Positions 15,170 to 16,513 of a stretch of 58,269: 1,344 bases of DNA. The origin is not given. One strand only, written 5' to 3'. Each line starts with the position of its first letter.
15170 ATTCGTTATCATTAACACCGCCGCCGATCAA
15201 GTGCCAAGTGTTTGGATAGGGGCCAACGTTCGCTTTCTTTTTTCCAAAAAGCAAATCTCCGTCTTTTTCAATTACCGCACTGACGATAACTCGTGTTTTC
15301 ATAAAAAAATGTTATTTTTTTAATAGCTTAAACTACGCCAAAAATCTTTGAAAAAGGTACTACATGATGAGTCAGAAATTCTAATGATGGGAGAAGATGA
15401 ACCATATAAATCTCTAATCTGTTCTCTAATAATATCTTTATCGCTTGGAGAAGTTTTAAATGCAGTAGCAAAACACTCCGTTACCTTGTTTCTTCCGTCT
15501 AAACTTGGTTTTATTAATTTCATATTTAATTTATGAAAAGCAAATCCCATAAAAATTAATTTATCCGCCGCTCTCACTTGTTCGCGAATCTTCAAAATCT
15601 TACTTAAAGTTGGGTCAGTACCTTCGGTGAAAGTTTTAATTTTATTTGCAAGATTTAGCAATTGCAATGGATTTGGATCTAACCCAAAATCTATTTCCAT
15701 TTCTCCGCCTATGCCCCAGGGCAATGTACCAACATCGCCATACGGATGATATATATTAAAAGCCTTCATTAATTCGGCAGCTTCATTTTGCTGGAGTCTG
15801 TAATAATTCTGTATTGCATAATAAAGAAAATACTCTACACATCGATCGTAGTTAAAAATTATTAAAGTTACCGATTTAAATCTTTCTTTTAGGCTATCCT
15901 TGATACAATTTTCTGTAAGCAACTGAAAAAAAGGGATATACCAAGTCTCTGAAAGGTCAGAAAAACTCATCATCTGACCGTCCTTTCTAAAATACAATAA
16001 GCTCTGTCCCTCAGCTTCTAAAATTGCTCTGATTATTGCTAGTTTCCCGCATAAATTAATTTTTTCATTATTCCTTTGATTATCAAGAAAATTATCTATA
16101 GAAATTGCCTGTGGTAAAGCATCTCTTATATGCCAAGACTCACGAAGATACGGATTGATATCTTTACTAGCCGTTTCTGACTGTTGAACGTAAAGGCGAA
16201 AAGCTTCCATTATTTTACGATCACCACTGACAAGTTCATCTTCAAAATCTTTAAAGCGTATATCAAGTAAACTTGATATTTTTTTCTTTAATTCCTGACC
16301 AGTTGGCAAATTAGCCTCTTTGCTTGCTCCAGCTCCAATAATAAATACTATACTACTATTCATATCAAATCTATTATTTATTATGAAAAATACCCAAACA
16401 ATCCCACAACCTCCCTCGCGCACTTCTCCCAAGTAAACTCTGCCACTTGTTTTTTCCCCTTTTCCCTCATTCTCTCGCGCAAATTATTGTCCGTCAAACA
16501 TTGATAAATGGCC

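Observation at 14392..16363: SIR2-like / NUDIX / unknown three-gene operon wedged into a glycosyltransferase cluster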

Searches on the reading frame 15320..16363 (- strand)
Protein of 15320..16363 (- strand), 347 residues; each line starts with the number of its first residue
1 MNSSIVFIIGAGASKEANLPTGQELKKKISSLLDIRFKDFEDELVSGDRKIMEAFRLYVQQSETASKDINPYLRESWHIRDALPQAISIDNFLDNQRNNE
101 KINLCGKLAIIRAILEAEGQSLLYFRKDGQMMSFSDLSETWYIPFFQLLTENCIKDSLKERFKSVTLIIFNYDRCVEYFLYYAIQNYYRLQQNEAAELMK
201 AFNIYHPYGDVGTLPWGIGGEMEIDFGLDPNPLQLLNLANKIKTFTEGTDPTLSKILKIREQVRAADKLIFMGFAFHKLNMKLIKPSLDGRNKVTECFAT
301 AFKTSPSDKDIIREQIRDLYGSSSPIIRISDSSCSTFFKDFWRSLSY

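Call 3: search_protein_families(library=pfam, proteins=[window:15320-16363:-], max_evalue=1)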
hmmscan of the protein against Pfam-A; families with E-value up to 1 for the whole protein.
window:15320-16363:- (347 aa): 0 families

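Call 4: search_protein_families(library=padloc, proteins=[window:15320-16363:-], max_evalue=1)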
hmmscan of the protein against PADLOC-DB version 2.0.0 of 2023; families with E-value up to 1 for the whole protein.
window:15320-16363:- (347 aa): 3 families
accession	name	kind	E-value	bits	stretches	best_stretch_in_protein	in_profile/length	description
PDLC02408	Aga_SIR2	-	2.6e-06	24.8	1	3-34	6-37/343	Class II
PDLC04087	SIR2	-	0.00058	16.8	2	2-36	16-50/343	-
PDLC02419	Aga_SIR2-PNTD1-PNTD2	-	0.027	11.2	1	3-25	6-28/558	Class I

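Call 5: search_protein_families(library=ncbifam, proteins=[window:15320-16363:-], max_evalue=1)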
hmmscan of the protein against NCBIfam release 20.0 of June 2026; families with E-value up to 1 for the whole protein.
window:15320-16363:- (347 aa): 1 family
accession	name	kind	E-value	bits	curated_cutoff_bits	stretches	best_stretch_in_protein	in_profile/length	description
NF041360.1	GntF_guanitoxin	equivalog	0.015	14.4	60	1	52-102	91-138/273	guanitoxin biosynthesis pre-guanitoxin forming N-methyltransferase GntF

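Call 6: find_homologous_proteins(query=window:15320-16363:-)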
Query window:15320-16363:- (347 aa): 2297 proteins with E <= 0.001 among 3642 candidates; the best 120 are listed.
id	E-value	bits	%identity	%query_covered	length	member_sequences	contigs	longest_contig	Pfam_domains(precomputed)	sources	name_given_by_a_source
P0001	1.1e-230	783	100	100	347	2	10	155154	-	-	-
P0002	9.7e-132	458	60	100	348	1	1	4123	-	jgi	jgi:regulator of RNase E activity RraB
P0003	1.2e-130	454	59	100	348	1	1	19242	-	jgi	jgi:hypothetical protein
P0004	2.1e-129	450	60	100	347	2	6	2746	-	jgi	jgi:hypothetical protein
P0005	7.8e-129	448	60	100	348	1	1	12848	-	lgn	-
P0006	1.4e-128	447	60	100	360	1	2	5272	-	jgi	-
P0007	1.6e-128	447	60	100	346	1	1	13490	-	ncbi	-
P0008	1.8e-128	447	59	100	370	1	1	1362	-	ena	-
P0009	1.9e-128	447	61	100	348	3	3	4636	-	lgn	-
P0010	2.1e-128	447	59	100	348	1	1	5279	-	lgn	-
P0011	2.8e-128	446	61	100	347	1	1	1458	-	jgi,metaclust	metaclust:\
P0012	8.5e-128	445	58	100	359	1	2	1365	-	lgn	-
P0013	1.9e-127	443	60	100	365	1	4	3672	-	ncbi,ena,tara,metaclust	tara:strand:- start:662 stop:1759 length:1098 start_codon:yes stop_codon:yes gene_type:complete|meta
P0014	2.0e-127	443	60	100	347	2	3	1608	-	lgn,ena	-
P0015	2.9e-127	443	58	100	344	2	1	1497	-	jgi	-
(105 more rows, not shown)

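Call 7: search_solved_structures(query=window:15320-16363:-, max_evalue=10, show_alignments=2)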
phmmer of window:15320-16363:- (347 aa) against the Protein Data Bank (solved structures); distinct sequences matched with E-value up to 10: 3.
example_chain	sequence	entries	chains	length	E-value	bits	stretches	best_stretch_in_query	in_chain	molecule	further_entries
1pzr_A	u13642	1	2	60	0.12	15.1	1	28-78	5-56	Erythronolide synthase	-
2i08_A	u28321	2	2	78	0.34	13.6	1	190-249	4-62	Calmodulin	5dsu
8gtb_B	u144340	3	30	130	1.6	11.4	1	32-89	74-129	Major tail protein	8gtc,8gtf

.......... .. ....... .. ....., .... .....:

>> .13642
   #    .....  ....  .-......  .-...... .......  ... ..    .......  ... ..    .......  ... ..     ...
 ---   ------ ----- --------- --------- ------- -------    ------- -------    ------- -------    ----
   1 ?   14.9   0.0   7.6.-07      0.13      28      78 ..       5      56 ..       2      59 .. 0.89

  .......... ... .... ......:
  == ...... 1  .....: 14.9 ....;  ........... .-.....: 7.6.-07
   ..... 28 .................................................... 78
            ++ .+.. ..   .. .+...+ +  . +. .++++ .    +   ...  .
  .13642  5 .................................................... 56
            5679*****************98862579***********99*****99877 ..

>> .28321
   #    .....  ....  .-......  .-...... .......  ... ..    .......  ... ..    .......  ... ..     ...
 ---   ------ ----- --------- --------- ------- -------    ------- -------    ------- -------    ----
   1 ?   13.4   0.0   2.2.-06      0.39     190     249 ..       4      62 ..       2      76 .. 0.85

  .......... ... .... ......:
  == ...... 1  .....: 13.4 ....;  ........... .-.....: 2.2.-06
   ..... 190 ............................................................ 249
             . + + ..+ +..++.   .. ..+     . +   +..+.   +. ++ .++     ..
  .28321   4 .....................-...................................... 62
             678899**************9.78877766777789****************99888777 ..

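Call 12: find_related_loci(query=A1, collection=genome_contigs, flank=6000)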
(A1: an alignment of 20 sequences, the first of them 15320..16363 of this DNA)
Query A1 (347 aa) in genome_contigs; peptide patterns used: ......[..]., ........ (x = any residue, [..] = any of these).
415 stretches matched a pattern; 348 encode a relative of the query (tblastn E <= 1e-3); the best 80 are kept; 80 distinct loci.
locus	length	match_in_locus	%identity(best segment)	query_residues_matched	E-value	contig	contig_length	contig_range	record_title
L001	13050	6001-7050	58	1-343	3e-130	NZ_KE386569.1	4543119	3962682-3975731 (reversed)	Methylobacter luteus IMV-B-3098 MetluDRAFT_scaffold1.1, whole genome shotgun sequence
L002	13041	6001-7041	54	1-347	2e-127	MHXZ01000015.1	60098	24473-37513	MAG: Planctomycetes bacterium GWF2_41_51 gwf2_scaffold_1209, whole genome shotgun sequence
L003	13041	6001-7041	55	1-347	1e-126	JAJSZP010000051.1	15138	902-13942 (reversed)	MAG: Deltaproteobacteria bacterium isolate SM14434BFWG172 FWG172_EthSRB1_contig051_0015138bp, whole genome shotgun seque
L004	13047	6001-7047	55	1-347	6e-123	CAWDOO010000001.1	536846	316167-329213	MAG: uncultured Gammaproteobacteria bacterium isolate MFD04716.bin.2.80 genome assembly, contig: contig_12607, whole gen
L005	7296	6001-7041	55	1-347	4e-121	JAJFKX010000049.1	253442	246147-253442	MAG: Gammaproteobacteria bacterium isolate OFTM154 OFTM154_48, whole genome shotgun sequence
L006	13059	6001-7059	55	1-347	4e-121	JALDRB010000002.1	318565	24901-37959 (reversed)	MAG: Candidatus Scalindua sp. isolate RBC_AMX3 BC1.64.fa-2, whole genome shotgun sequence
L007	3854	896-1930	55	1-347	8e-123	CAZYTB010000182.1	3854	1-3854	MAG TPA_asm: uncultured Campylobacterales bacterium isolate SRP128015_co3_377 genome assembly, contig: NODE_35624_length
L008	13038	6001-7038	53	1-347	4e-119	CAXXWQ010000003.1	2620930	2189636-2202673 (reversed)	MAG: uncultured Desulfosarcina sp. isolate addc1e71-6912-457b-9547-3a5b1613f324 genome assembly, contig: contig_3, whole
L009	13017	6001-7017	52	1-347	5e-116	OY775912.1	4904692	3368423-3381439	MAG: Anaerohalosphaeraceae bacterium isolate 978f9c3d-91dc-4e11-95ec-8fa255ba7f00 genome assembly, chromosome: 1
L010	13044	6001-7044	54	1-347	1e-114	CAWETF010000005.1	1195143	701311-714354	MAG: uncultured delta proteobacterium isolate MFD01476.bin.1.246 genome assembly, contig: contig_7338, whole genome shot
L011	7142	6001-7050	52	2-346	3e-113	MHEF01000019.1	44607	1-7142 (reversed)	MAG: Nitrospirae bacterium RBG_13_39_12 RBG_13_scaffold_1311, whole genome shotgun sequence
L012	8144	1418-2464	50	1-347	1e-109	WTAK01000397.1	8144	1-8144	MAG: Candidatus Delongbacteria bacterium isolate GLR157 c_000000445311, whole genome shotgun sequence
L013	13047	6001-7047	56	1-347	5e-125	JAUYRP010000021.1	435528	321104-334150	MAG: Methylophilus sp. isolate C5_maxbin.038 C5_k141_237854, whole genome shotgun sequence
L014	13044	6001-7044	49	1-347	3e-106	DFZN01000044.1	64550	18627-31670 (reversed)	MAG TPA_asm: bacterium UBP11_UBA4055 isolate UBA4055 UBA4055_contig_1715, whole genome shotgun sequence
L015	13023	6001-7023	50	5-346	3e-105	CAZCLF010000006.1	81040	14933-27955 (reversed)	MAG TPA_asm: uncultured Rhodocyclaceae bacterium isolate SRP150892_co2_241 genome assembly, contig: NODE_257_length_8104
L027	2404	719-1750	47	6-346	3e-104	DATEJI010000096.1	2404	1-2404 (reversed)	MAG TPA_asm: Candidatus Saccharimonadales bacterium isolate SMAG_U8860 k141_1107545, whole genome shotgun sequence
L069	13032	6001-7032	42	3-345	1e-82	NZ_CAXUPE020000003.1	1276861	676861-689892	Mesorhizobium sp. LjNodule214 LJN214c3, whole genome shotgun sequence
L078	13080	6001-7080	41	1-347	4e-79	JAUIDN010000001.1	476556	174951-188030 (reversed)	MAG: Alphaproteobacteria bacterium isolate 7_bin.75 NODE_31_length_476556_cov_1.731723, whole genome shotgun sequence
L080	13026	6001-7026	39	6-347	3e-78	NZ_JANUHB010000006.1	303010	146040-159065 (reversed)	Massilia agilis strain JCM 31605 6, whole genome shotgun sequence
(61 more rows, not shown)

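Call 19: predict_structure(alignment_id=A1)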
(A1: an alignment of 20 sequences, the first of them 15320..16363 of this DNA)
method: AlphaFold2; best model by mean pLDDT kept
length: 347 residues; sequences in the alignment: 20
mean_pLDDT: 86.0   pTM: 0.86
mean pLDDT of the five models: 86.0, 85.9, 84.8, 83.0, 82.7
residues with pLDDT >= 90: 162; 70-90: 153; 50-70: 30; < 50: 2
segments of 3 or more residues with pLDDT < 50: none
pLDDT, mean of each block of 10 residues (from residue 1): 84 90 92 89 89 93 78 93 87 83 92 92 73 81 92 90 93 88 92 92 89 74 81 91 70 76 91 89 81 84 89 90 84 86 64
secondary structure, 60 per line:
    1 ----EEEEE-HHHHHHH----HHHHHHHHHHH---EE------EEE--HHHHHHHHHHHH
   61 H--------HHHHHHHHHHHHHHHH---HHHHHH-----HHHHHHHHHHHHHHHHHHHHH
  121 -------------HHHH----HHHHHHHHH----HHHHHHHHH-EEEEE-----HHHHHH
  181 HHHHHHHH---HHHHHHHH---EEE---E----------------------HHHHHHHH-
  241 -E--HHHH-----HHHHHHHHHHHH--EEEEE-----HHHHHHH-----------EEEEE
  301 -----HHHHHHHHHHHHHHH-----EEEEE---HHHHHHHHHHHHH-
elements in order: E5-9 H11-17 H22-32 E44-46 H49-61 H70-85 H89-94 H100-120 H134-137 H142-150 H155-163 E165-169 H175-188 H192-199 E203-205 H232-239 H245-248 H254-265 E268-272 H278-284 E296-300 H306-320 E326-330 H334-346

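Call 23: fold_search(model_id=the predicted structure, library=pdb)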
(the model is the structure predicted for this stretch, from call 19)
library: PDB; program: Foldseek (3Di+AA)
matches with E <= 10: 378; with E <= 0.001: 11
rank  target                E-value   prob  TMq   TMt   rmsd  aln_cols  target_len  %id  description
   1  8zsf_A                1.3e-05  1.00  0.41  0.52  10.2       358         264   13  CryoEM Helical Structure of KomC (released 2025-12-10)
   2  8y80_E                1.0e-04  1.00  0.43  0.28   9.5       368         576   16  Cryo-EM structure of the tetrameric SPARSA gRNA-ssDNA complex (released 2024-10-16)
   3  8jkz_A                2.9e-04  1.00  0.40  0.25  12.5       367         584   14  Cryo-EM structure of the prokaryotic SPARSA system complex (released 2024-01-24)
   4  8jl0_A                3.6e-04  1.00  0.37  0.24  11.8       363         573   14  Cryo-EM structure of the prokaryotic SPARSA system complex (released 2024-01-24)
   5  9r3e_B                3.8e-04  1.00  0.40  0.45  10.6       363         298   13  Human FAM118B(34-334) 2 protomers (released 2025-11-26)
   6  8sub_B                3.8e-04  1.00  0.42  0.38  11.1       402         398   11  E. coli SIR2-HerA complex (dodecamer SIR2 pentamer HerA) (released 2023-12-27)
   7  9v0g_E                4.2e-04  1.00  0.39  0.47  11.0       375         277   12  Helical structure of KomBC Complex (released 2025-12-17)
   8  8wyc_C                5.2e-04  1.00  0.38  0.46   9.5       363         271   13  Cryo-EM structure of DSR2 (H171A)-tube-NAD+ (partial) complex (released 2024-04-10)
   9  8yg1_D                6.4e-04  1.00  0.38  0.46  10.6       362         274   14  The Dimer Structure of DSR2 alone (released 2025-03-05)
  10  8ygc_E                8.0e-04  1.00  0.37  0.44  10.2       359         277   13  The Dimer Structure of DSR2-SPR (released 2025-03-05)
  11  8wkn_C                9.4e-04  1.00  0.36  0.44  11.4       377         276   12  Cryo-EM structure of DSR2-DSAD1 (released 2024-05-01)
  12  8uae_F                1.1e-03  1.00  0.46  0.42  10.2       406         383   10  E. coli Sir2_HerA complex (12:6) with ATPgamaS (released 2023-12-27)
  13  8wkt_B                1.2e-03  1.00  0.41  0.17   9.6       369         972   15  Cryo-EM structure of DSR2-DSAD1 complex (released 2024-05-22)
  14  8w56_B                1.2e-03  1.00  0.41  0.17   9.7       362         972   14  Cryo-EM structure of DSR2-DSAD1 state 1 (released 2024-05-01)
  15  8xfe_A                1.7e-03  1.00  0.42  0.17   9.8       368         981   14  Cryo-EM structure of defence-associated sirtuin 2 (DSR2) H171A protein in complex with DSR anti-defence 1(DSAD1) (released 2024-10-23)
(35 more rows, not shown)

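Call 29: search_solved_structures(query=A1, max_evalue=10, show_alignments=3)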
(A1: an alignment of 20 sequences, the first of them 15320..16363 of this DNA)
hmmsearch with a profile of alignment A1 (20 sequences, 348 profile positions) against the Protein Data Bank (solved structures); distinct sequences matched with E-value up to 10: 1.
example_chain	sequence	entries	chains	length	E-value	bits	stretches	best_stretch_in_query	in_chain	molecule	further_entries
2dn6_A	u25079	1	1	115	0.47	12.6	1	287-325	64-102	KIAA0640 protein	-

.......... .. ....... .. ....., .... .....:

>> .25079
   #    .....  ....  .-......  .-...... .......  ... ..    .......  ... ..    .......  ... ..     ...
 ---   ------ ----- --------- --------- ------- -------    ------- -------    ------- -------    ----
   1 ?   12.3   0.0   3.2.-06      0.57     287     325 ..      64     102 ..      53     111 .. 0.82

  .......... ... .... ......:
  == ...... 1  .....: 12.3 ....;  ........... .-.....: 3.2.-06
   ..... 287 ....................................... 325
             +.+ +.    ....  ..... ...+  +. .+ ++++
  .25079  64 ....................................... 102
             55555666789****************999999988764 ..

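Call 33: find_encoding_contigs(protein=P0003, flank=5000, max_places=3)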
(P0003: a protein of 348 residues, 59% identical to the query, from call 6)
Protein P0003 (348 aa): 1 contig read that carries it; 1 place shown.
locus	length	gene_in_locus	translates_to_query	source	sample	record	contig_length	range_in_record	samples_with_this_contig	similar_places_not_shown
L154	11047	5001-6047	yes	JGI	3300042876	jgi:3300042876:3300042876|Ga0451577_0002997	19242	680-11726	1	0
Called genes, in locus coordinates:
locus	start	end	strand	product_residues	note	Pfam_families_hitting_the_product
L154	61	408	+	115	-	PF01740:STAS, PF13466:STAS_2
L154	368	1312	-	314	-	-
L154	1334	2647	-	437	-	PF00188:CAP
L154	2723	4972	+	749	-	PF01541:GIY-YIG, PF27096:UvrC_M, PF02151:UVR (weak), PF22920:UvrC_RNaseH, PF08459:UvrC_RNaseH_dom, PF12826:HHH_2 (faint), PF14520:HHH_5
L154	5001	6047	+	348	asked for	-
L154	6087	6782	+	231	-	-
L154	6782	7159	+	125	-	PF03819:MazG (weak), PF12643:MazG-like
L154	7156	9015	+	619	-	PF04851:ResIII (faint), PF09848:SLFN-g3_helicase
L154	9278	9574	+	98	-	PF01381:HTH_3 (weak)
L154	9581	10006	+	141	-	-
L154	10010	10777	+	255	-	PF12705:PDDEXK_1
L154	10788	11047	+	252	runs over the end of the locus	-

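Call 34: find_encoding_contigs(protein=P0007, flank=5000, max_places=3)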
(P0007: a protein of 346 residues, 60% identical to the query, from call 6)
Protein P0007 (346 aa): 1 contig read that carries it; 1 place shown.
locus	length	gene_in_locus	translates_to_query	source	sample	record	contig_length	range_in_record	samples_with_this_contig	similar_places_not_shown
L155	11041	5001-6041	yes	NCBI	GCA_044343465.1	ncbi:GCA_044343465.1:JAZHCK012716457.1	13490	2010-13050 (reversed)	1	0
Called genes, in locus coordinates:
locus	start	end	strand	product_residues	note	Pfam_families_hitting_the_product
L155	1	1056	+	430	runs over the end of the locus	PF13439:Glyco_transf_4, PF00534:Glycos_transf_1, PF13692:Glyco_trans_1_4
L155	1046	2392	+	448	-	PF13641:Glyco_tranf_2_3, PF00535:Glycos_transf_2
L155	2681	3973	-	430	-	PF03783:CsgG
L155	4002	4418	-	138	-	-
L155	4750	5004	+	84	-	-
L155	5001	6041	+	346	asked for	-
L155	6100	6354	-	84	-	-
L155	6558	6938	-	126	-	-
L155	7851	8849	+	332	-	PF14028:Lant_dehydr_C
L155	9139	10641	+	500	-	PF00535:Glycos_transf_2, PF10111:Glyco_tranf_2_2 (weak), PF13641:Glyco_tranf_2_3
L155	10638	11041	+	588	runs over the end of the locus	PF00535:Glycos_transf_2, PF13641:Glyco_tranf_2_3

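Call 35: find_encoding_contigs(protein=P0005, flank=5000, max_places=3)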
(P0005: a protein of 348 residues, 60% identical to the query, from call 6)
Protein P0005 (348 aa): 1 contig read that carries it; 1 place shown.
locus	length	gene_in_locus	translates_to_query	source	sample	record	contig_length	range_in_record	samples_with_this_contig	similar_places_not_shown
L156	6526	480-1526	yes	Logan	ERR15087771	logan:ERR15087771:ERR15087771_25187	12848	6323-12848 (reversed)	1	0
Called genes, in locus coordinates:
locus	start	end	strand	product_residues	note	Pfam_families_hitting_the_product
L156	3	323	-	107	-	?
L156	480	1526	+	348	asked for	-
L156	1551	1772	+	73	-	PF07866:DUF1653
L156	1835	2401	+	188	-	PF13347:MFS_2 (weak), PF07690:MFS_1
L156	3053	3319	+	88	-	-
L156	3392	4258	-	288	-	PF01370:Epimerase, PF04321:RmlD_sub_bind, PF16363:GDP_Man_Dehyd (weak)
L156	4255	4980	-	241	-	-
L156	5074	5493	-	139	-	PF05523:FdtA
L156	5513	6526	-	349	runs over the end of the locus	PF01073:3Beta_HSD, PF01370:Epimerase, PF02719:Polysacc_synt_2, PF04321:RmlD_sub_bind, PF16363:GDP_Man_Dehyd, PF07993:NAD_binding_4 (weak), PF13460:NAD_binding_10 (weak)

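Call 40: search_protein_families(library=pfam, alignment_id=A3, max_evalue=0.0001)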
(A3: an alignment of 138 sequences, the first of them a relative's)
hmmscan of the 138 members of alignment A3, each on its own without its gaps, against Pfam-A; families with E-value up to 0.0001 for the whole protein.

A. member 1, L001:5114-5773:+ (220 aa): 0 families

B. families by the number of members that match (of 138 scanned): 119 families (the first 25 are shown)
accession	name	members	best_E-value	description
PF01381.28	HTH_3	3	5.7e-07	Helix-turn-helix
PF00248.27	Aldo_ket_red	2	1.1e-62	Aldo/keto reductase family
PF04828.22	GFA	2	3.5e-31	Glutathione-dependent formaldehyde-activating enzyme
PF00753.33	Lactamase_B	2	4.2e-18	Metallo-beta-lactamase superfamily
PF08937.16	ThsB_TIR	2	1.4e-10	Thoeris protein ThsB, TIR-like domain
PF13560.12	HTH_31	2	9.3e-07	Helix-turn-helix domain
PF02547.20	Queuosine_synth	1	6.6e-133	Queuosine biosynthesis protein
PF02515.22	CoA_transf_3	1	2e-116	CoA-transferase family III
PF00375.23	SDF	1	2.8e-95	Sodium:dicarboxylate symporter family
PF13576.12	Pentapeptide_3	1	2.7e-75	Pentapeptide repeats (9 copies)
PF05221.23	AdoHcyase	1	9.1e-68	S-adenosyl-L-homocysteine hydrolase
PF12002.13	MgsA_C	1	6.2e-67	MgsA AAA+ ATPase C terminal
PF00724.26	Oxidored_FMN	1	4e-64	NADH:flavin oxidoreductase / NADH oxidase family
PF00999.27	Na_H_Exchanger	1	1.1e-57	Sodium/hydrogen exchanger, transmembrane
PF00331.26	Glyco_hydro_10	1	6e-57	Glycosyl hydrolase family 10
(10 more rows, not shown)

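Call 42: search_protein_families(library=padloc, alignment_id=A3, max_evalue=1e-10)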
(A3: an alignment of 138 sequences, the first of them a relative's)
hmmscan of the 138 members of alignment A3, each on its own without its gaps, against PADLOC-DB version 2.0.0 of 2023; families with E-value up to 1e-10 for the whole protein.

A. member 1, L001:5114-5773:+ (220 aa): 0 families

B. families by the number of members that match (of 138 scanned): 58 families (the first 25 are shown)
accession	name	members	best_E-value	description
PDLC01439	typeIV_DinG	1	2e-144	CAS-IV-A; associated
PDLC04869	PDC-S05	1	9.2e-117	-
PDLC04938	PDC-S15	1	1.2e-74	-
PDLC01729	typeIV_DinG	1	7.9e-59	Csf4_0_IVA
PDLC04856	PDC-S05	1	2.8e-54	-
PDLC04879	PDC-S05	1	3e-49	-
PDLC04937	PDC-S15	1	2.9e-41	-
PDLC04849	PDC-S05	1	2e-37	-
PDLC04929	PDC-S15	1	2.4e-36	-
PDLC03098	Specificity_I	1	1.9e-33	Type I specificity subunit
PDLC04135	mad3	1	4e-33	mads_3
PDLC04743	PDC-M62B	1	2.1e-30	-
PDLC04936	PDC-S15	1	4.2e-30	-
PDLC04933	PDC-S15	1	8.4e-26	-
PDLC03656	mREase_IV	1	2.2e-23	Type IV methyl-directed restriction enzyme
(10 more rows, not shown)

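Call 49: search_protein_families(library=phrogs, proteins=[window:15320-16363:-], max_evalue=0.1)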
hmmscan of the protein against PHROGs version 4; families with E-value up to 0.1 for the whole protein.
window:15320-16363:- (347 aa): 0 families
